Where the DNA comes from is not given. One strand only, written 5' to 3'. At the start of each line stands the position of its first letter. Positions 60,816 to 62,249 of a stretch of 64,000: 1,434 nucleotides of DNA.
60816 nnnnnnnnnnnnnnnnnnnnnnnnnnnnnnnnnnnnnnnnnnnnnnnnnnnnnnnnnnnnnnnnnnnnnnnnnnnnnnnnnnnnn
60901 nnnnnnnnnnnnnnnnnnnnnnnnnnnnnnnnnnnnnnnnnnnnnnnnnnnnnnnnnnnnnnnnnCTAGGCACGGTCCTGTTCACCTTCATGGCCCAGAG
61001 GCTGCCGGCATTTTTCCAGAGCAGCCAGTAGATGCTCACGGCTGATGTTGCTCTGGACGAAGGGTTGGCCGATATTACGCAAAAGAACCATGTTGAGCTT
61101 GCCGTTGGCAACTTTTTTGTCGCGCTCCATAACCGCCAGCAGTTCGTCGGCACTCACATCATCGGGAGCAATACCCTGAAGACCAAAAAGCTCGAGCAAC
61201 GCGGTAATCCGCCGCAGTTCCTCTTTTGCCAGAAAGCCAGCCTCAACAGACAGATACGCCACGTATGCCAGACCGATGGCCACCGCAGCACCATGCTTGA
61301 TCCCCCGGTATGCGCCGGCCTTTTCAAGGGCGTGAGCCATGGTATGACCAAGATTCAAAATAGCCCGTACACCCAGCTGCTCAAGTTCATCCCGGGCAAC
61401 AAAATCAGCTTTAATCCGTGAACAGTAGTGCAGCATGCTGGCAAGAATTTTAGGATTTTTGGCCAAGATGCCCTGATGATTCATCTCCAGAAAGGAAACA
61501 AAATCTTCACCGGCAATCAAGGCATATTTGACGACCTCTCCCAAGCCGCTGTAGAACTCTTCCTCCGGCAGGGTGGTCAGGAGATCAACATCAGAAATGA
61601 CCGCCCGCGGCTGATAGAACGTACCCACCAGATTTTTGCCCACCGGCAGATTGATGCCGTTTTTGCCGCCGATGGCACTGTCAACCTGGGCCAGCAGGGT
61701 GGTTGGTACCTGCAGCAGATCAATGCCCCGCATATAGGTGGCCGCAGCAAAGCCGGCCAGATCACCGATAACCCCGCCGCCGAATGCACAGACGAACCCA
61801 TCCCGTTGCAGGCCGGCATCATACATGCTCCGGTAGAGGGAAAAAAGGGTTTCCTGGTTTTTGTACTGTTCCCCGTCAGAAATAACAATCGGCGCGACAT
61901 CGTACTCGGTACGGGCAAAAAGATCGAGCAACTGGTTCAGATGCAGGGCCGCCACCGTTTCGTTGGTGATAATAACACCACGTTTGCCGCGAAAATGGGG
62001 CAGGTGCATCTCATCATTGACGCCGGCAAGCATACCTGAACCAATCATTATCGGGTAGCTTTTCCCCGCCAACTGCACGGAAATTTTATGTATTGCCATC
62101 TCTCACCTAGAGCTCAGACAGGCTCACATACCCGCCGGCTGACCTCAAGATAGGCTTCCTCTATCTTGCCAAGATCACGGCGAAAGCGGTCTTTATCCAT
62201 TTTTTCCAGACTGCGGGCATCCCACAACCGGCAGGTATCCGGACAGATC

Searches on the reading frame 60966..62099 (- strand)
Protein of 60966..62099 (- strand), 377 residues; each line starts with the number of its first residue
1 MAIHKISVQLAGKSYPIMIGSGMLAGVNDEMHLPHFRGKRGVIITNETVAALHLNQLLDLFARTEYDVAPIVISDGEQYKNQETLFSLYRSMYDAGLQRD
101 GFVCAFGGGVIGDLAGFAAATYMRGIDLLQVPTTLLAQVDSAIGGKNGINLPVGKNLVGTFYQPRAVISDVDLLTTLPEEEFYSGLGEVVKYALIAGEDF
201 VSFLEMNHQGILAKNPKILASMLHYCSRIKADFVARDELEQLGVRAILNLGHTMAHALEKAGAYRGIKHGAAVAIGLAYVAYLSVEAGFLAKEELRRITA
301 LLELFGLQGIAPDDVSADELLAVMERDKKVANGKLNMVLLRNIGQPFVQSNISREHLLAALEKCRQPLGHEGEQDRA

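Call 66: search_protein_families(library=pfam, proteins=[window:60966-62099:-], max_evalue=0.000001)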
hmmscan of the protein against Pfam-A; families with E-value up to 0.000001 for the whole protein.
window:60966-62099:- (377 aa): 2 families
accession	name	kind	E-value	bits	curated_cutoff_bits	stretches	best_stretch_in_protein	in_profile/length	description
PF01761.26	DHQ_synthase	-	8.8e-46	154.7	24.2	1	71-183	2-114/115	3-dehydroquinate synthase N-terminal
PF24621.2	DHQS_C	-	2.1e-38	131.9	27.6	1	185-330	1-144/144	3-dehydroquinate synthase C-terminal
